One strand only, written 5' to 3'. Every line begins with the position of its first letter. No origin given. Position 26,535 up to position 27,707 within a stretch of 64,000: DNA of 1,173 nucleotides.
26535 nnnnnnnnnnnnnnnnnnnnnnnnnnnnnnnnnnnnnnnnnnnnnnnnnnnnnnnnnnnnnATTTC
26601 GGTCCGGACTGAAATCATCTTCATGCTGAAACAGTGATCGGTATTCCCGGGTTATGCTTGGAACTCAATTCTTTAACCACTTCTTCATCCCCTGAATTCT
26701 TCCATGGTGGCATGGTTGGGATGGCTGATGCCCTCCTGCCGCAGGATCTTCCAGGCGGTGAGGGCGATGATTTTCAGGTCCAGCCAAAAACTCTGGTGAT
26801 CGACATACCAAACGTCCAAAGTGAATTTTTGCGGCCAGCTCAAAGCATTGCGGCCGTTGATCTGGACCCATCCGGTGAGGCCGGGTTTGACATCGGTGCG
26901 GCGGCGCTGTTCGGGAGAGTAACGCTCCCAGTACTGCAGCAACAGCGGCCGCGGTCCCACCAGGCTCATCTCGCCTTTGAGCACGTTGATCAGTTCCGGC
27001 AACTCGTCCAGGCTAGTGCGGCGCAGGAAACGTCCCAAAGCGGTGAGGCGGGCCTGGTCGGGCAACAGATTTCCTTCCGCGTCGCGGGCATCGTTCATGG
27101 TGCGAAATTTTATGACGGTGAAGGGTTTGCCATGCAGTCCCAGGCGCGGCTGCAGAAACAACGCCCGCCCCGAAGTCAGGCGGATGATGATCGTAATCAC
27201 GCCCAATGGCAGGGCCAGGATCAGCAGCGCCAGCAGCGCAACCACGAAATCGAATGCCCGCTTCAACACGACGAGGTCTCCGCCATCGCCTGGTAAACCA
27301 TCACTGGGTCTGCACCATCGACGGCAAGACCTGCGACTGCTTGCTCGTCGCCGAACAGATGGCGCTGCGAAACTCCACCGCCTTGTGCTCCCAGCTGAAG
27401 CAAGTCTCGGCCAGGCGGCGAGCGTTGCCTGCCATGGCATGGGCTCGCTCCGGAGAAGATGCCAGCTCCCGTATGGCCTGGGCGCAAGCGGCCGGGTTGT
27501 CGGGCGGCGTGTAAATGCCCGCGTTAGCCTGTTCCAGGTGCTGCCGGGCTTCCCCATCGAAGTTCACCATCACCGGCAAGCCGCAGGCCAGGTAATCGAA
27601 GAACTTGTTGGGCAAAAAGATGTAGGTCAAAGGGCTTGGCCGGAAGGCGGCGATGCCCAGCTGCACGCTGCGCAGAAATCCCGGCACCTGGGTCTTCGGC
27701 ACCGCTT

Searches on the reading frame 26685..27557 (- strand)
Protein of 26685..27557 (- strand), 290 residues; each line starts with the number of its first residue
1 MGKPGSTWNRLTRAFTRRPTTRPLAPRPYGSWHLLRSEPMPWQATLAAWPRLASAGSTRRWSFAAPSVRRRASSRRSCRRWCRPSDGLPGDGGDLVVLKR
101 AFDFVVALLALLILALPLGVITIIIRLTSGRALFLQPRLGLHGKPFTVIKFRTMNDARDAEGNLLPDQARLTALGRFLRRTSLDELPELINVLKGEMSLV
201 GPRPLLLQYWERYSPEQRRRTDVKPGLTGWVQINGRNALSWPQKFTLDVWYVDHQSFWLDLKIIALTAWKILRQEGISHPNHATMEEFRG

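Call 51: search_protein_families(library=pfam, proteins=[window:26685-27557:-], max_evalue=0.000001)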
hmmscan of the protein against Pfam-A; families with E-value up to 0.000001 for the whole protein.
window:26685-27557:- (290 aa): 1 family
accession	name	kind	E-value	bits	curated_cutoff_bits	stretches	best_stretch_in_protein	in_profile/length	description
PF02397.22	Bac_transf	-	2.2e-62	210.2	27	1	99-272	1-178/179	Bacterial sugar transferase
